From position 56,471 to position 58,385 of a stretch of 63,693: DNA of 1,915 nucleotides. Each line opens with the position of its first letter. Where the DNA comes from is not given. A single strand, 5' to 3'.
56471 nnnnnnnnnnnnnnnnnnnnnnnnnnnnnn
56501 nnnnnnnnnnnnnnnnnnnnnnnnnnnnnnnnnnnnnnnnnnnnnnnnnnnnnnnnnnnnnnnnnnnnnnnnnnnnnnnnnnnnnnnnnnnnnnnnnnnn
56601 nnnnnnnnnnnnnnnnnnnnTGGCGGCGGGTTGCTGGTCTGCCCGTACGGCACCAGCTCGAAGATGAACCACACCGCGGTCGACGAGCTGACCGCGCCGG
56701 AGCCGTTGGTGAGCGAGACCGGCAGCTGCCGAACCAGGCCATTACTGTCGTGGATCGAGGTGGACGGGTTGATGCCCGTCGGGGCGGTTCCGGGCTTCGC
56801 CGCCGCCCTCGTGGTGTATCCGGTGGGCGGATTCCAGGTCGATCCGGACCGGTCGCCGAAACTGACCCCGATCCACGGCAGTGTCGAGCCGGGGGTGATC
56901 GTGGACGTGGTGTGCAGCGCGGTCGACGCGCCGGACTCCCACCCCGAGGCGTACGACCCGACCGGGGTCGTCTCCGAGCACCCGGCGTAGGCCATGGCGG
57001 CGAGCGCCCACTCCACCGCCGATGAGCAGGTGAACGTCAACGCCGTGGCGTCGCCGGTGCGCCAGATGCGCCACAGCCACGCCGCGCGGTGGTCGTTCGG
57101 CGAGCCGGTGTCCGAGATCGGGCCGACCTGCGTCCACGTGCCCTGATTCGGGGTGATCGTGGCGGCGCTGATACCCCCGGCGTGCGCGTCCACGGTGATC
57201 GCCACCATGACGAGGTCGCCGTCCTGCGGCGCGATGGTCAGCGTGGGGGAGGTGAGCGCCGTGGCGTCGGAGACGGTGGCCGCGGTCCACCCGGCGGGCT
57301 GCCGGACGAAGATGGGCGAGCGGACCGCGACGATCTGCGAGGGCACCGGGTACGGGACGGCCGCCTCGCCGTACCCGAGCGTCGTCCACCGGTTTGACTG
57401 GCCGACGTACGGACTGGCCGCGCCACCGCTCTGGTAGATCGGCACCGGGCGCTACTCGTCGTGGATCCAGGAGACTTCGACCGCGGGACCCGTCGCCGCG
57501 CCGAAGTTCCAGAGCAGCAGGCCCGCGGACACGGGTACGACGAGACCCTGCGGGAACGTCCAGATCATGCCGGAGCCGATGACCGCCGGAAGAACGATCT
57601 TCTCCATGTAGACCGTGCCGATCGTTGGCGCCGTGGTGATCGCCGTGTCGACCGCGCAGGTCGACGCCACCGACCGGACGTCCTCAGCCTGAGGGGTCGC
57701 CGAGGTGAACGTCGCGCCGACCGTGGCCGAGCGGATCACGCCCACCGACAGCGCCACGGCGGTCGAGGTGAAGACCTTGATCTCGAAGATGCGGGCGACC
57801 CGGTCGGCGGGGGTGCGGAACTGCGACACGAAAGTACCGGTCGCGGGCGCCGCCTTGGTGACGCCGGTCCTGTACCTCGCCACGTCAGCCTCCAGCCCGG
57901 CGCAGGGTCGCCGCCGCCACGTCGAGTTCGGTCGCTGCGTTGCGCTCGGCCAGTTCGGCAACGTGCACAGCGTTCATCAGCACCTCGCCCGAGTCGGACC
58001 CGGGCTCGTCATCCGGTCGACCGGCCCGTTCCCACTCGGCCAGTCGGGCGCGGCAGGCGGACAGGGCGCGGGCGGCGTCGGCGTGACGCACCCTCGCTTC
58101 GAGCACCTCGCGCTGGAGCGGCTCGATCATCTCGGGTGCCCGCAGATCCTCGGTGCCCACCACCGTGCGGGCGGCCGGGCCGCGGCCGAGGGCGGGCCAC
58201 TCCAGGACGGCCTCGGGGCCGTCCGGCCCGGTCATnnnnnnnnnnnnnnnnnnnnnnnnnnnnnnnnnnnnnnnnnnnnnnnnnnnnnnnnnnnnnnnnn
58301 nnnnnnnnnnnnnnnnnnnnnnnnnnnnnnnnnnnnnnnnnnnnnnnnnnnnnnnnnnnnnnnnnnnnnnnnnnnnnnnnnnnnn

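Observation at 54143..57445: Fibre-like 1100-aa protein carrying a PhoD-like metallophosphoesterase domain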

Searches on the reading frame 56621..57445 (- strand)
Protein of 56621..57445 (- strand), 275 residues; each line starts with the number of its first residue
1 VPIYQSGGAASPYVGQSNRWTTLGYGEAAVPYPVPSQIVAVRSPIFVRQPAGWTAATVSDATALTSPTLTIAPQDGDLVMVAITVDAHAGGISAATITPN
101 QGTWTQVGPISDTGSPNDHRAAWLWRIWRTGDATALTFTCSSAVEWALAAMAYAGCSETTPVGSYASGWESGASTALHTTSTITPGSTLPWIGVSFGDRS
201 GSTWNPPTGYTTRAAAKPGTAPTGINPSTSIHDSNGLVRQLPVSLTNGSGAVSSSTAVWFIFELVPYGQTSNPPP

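Call 39: find_homologous_proteins(query=window:56621-57445:-, max_evalue=0.001)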
Query window:56621-57445:-: 4307 candidates shared short words with the query, none scored E <= 0.001.

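Call 40: search_protein_families(library=pfam, proteins=[window:56621-57445:-], max_evalue=0.05)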
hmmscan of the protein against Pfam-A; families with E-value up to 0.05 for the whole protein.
window:56621-57445:- (275 aa): 0 families

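Call 41: search_protein_families(library=phrogs, proteins=[window:56621-57445:-], max_evalue=0.05)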
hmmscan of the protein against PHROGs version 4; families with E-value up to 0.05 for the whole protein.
window:56621-57445:- (275 aa): 1 family
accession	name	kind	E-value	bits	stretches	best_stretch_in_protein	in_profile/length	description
phrog_553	-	tail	0.0021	18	1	19-224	98-283/512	minor tail protein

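Call 120: search_protein_representatives(protein=window:56636-57445:-)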
Query: 270 residues. Proteins with E-value up to 0.001 (for the whole library): 14; up to 1e-10: 4; up to 1e-30: 3. The best 14 are listed.
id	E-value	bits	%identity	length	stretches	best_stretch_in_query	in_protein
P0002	7.1e-90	318.0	65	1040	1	1-270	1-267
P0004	6.3e-48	180.4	51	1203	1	45-269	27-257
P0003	7.5e-47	176.9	51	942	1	45-270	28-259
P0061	7.3e-18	81.8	35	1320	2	31-260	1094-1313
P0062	7.7e-09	52.2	39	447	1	74-266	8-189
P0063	9.1e-09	52.0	31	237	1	60-261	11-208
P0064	2.9e-07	47.1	32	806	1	48-264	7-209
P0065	3.4e-06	43.5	35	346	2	97-240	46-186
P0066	2.9e-05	40.5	32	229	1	50-225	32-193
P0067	1.2e-04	38.4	34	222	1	74-214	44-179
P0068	2.1e-04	37.7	31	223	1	65-231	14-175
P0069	3.7e-04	36.8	34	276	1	70-220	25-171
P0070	4.1e-04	36.7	35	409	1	58-215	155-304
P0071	6.5e-04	36.1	28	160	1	54-186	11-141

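Call 121: search_protein_families(library=pfam, proteins=[P0061, P0062, P0063, P0064, P0065, P0066, P0069, P0070], max_evalue=0.01)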
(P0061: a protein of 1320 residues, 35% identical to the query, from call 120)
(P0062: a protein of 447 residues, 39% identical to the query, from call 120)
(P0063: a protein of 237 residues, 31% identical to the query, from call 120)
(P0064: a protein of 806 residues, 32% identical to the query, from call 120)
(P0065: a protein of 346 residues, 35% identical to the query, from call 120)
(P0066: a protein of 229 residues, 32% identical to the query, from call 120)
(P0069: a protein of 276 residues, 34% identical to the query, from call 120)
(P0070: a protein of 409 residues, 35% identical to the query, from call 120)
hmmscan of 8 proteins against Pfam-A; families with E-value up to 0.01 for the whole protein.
P0061 (1320 aa): 2 families
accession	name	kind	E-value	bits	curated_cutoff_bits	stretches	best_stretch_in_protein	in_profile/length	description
PF13229.12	Beta_helix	-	2.1e-11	44.1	25.9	1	826-983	10-158/158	Right handed beta helix region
PF05048.19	NosD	-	5.6e-08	32.9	23.6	2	889-993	59-156/212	Periplasmic copper-binding protein (NosD)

P0062 (447 aa): 0 families

P0063 (237 aa): 0 families

P0064 (806 aa): 0 families

P0065 (346 aa): 0 families

P0066 (229 aa): 0 families

P0069 (276 aa): 0 families

P0070 (409 aa): 1 family
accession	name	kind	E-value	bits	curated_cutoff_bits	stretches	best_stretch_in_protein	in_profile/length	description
PF07963.17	N_methyl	-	1.3e-05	25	21.2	1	42-65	3-26/27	Prokaryotic N-terminal methylation motif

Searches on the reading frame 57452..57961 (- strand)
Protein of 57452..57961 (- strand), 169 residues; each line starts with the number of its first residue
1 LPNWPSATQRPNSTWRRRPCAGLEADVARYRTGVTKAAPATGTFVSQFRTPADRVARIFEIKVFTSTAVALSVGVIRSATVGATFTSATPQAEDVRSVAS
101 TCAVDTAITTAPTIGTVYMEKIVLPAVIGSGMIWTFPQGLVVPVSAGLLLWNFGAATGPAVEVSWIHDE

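Call 3: search_protein_families(library=pfam, proteins=[window:57452-57961:-], max_evalue=0.01)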
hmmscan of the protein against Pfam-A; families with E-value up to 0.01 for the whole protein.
window:57452-57961:- (169 aa): 0 families

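Call 4: search_protein_families(library=phrogs, proteins=[window:57452-57961:-], max_evalue=0.01)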
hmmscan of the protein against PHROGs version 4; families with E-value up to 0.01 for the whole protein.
window:57452-57961:- (169 aa): 0 families

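Call 86: find_homologous_proteins(query=window:57452-57883:-, max_evalue=0.001)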
Query window:57452-57883:- (143 aa): 37 proteins with E <= 0.001 among 188 candidates.
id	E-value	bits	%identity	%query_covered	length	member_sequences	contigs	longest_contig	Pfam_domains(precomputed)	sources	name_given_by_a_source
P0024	3.3e-83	294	99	100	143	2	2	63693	-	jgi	-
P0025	4.4e-53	197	67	100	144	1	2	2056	-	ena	-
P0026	8.2e-53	196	69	100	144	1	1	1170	-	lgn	-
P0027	2.5e-51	191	67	100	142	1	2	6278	-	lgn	-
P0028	3.5e-51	190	67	100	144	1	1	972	-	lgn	-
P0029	2.9e-50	188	67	100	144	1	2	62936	-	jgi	jgi:hypothetical protein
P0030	5.2e-50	187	65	100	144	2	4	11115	-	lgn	-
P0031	1.2e-49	186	65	100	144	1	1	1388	-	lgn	-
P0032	1.3e-49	185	67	100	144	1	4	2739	-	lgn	-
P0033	2.0e-49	185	66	100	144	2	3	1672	-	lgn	-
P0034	2.1e-49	185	66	100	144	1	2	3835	-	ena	-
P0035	4.3e-49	184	65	100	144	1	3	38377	-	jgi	jgi:hypothetical protein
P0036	6.0e-49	183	66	100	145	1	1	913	-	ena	-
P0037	4.4e-48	180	63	100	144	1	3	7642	-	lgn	-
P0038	9.9e-48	179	63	100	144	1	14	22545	-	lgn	-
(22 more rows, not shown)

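Call 90: find_encoding_contigs(protein=P0029, flank=10000, max_places=1)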
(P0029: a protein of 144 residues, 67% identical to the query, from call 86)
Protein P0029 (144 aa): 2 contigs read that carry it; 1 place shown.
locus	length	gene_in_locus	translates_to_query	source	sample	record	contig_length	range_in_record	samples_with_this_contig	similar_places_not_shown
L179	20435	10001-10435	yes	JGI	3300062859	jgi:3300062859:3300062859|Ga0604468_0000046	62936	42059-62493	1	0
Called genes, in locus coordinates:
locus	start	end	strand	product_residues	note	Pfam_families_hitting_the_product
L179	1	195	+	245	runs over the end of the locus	-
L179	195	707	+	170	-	-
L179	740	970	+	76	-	-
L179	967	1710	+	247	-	-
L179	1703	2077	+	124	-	-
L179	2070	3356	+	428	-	PF01507:PAPS_reduct (faint), PF11922:DUF3440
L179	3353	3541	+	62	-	-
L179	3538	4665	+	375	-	PF00712:DNA_pol3_beta, PF02767:DNA_pol3_beta_2, PF02768:DNA_pol3_beta_3 (weak)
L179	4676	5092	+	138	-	-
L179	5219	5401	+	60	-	-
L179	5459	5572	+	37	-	-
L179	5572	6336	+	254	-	-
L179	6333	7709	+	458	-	PF00772:DnaB, PF03796:DnaB_C, PF13481:AAA_25 (weak)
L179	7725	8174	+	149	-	-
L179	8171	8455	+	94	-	-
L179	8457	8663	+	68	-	-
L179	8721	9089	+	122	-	-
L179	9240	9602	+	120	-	-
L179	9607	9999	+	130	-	PF23140:Gp80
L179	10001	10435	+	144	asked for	-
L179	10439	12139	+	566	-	-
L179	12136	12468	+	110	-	-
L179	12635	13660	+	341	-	PF08924:Rv2525c_GlyHyd-like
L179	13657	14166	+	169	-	-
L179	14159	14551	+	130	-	-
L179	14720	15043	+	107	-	-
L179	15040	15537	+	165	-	-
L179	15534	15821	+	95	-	-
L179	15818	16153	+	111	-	-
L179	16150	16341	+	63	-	-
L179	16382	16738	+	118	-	PF23719:VapB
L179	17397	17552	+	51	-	-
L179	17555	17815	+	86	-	-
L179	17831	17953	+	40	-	-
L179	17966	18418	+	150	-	-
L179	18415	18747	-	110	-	-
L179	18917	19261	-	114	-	-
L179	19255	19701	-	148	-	-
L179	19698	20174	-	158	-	-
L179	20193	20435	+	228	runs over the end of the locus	?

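Call 94: predict_structure(alignment_id=A3)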
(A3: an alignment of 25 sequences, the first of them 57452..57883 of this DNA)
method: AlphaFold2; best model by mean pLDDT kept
length: 143 residues; sequences in the alignment: 25
mean_pLDDT: 93.7   pTM: 0.86
mean pLDDT of the five models: 93.7, 92.4, 92.4, 92.3, 91.6
residues with pLDDT >= 90: 125; 70-90: 18; 50-70: 0; < 50: 0
segments of 3 or more residues with pLDDT < 50: none
pLDDT, mean of each block of 10 residues (from residue 1): 94 93 94 97 96 89 92 93 89 95 96 94 94 96 94
secondary structure, 60 per line:
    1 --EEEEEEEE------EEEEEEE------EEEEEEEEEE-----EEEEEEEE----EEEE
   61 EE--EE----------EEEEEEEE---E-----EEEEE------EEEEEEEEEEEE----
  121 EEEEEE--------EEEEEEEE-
elements in order: E3-10 E17-23 E30-39 E45-52 E57-62 E77-84 E94-98 E105-116 E121-126 E135-142

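Call 96: fold_search(model_id=the predicted structure, library=pdb)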
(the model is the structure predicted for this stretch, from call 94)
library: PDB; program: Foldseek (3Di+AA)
matches with E <= 10: 1729; with E <= 0.001: 0
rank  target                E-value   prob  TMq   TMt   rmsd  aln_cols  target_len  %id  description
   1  4bz4_A                6.6e-03  0.75  0.32  0.25  11.6       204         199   12  CorA is a surface-associated copper-binding protein important in Methylomicrobium album BG8 copper acquisition (released 2014-02-19)
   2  6aj0_B                6.9e-03  0.84  0.34  0.25  10.3       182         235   10  The structure of Enterovirus D68 mature virion (released 2018-11-07)
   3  3kmh_A                8.2e-03  0.63  0.27  0.19  13.6       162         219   10  Crystal Structure of a Novel Sugar Isomerase from E. coli O157:H7 (released 2010-07-21)
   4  2df7_N                8.2e-03  0.16  0.18  0.09  19.5       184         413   15  Crystal structure of infectious bursal disease virus VP2 subviral particle (released 2006-06-27)
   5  7num_2                8.6e-03  0.92  0.37  0.33   6.5       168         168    6  Rhinovirus-14 ICAM-1 empty particle at pH 6.2 (released 2021-05-19)
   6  1wce_A                8.6e-03  0.47  0.28  0.13  12.1       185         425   11  Crystal structure of the T13 IBDV viral particle reveals a missing link in icosahedral viruses evolution (released 2005-04-06)
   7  4k6b_B                9.6e-03  0.47  0.29  0.27  13.2       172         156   12  Atomic structure of bacteriophage HS1 tail needle knob (released 2013-08-28)
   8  4bz4_D                1.0e-02  0.84  0.35  0.28  11.3       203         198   12  CorA is a surface-associated copper-binding protein important in Methylomicrobium album BG8 copper acquisition (released 2014-02-19)
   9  2df7_K                1.0e-02  0.18  0.20  0.10  20.8       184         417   14  Crystal structure of infectious bursal disease virus VP2 subviral particle (released 2006-06-27)
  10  8b38_C                1.0e-02  0.16  0.20  0.12  19.1       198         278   12  Chaetoceros socialis forma radians RNA virus 1 full capsid atomic model (released 2022-11-23)
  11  3mpb_B                1.1e-02  0.57  0.27  0.19  13.5       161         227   10  Z5688 from E. coli O157:H7 bound to fructose (released 2010-07-21)
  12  1za7_B                1.1e-02  0.54  0.26  0.24  13.4       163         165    8  The crystal structure of salt stable cowpea cholorotic mottle virus at 2.7 angstroms resolution. (released 2006-03-21)
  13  3kmh_B                1.1e-02  0.54  0.26  0.19  14.2       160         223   11  Crystal Structure of a Novel Sugar Isomerase from E. coli O157:H7 (released 2010-07-21)
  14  6dzu_A1               1.1e-02  0.20  0.20  0.16  17.8       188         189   10  Mechanism of cellular recognition by PCV2 (released 2018-12-26)
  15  7pe2_AA               1.1e-02  0.69  0.29  0.26  13.0       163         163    8  Cryo-EM structure of BMV-derived VLP expressed in E. coli (eVLP) (released 2022-03-02)
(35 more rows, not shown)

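Call 98: fold_search(model_id=the predicted structure, library=viral)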
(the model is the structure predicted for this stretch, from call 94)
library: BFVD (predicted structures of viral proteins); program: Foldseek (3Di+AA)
matches with E <= 10: 1785; with E <= 0.001: 68
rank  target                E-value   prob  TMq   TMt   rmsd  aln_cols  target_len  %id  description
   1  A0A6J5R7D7            1.9e-08  1.00  0.80  0.57   2.9       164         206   17  Uncharacterized protein [uncultured Caudovirales phage]
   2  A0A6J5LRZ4            6.4e-08  1.00  0.72  0.66   4.1       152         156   22  Uncharacterized protein [uncultured Caudovirales phage]
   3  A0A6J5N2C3            3.0e-07  1.00  0.73  0.42   3.8       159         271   24  Uncharacterized protein [uncultured Caudovirales phage]
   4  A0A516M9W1            5.0e-07  1.00  0.78  0.62   3.0       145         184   12  (no name in the UniProt tables at hand)
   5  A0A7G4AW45            1.3e-06  1.00  0.81  0.48   2.5       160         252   13  Uncharacterized protein [Streptomyces phage Coruscant]
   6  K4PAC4                2.8e-06  1.00  0.68  0.64   3.8       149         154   11  (no name in the UniProt tables at hand)
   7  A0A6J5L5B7            4.3e-06  1.00  0.67  0.49   4.8       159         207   16  Uncharacterized protein [uncultured Caudovirales phage]
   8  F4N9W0                7.5e-06  1.00  0.68  0.53   4.0       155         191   16  Uncharacterized protein [Pantoea phage LIMEzero]
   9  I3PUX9                9.4e-06  1.00  0.66  0.56   4.1       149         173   15  (no name in the UniProt tables at hand)
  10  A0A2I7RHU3            9.4e-06  1.00  0.61  0.53   5.0       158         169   14  (no name in the UniProt tables at hand)
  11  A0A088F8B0            1.0e-05  1.00  0.66  0.55   3.9       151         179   14  (no name in the UniProt tables at hand)
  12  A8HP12                1.3e-05  1.00  0.60  0.54   4.6       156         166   13  (no name in the UniProt tables at hand)
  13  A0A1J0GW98            2.2e-05  1.00  0.66  0.54   4.2       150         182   15  (no name in the UniProt tables at hand)
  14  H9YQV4                2.3e-05  1.00  0.67  0.53   4.0       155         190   14  (no name in the UniProt tables at hand)
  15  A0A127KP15            2.7e-05  1.00  0.61  0.52   4.2       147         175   19  Uncharacterized protein [Pseudomonas phage YMC11/06/C171_PPU_BP]
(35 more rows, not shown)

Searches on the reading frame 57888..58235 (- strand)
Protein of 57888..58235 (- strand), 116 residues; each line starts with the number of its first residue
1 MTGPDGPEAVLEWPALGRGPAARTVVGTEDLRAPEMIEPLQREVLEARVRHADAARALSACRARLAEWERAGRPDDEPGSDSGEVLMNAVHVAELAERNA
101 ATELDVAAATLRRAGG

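Call 124: search_protein_families(library=pfam, proteins=[window:57888-58235:-], max_evalue=0.05)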
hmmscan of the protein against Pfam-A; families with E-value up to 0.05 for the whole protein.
seq(116 aa): 0 families
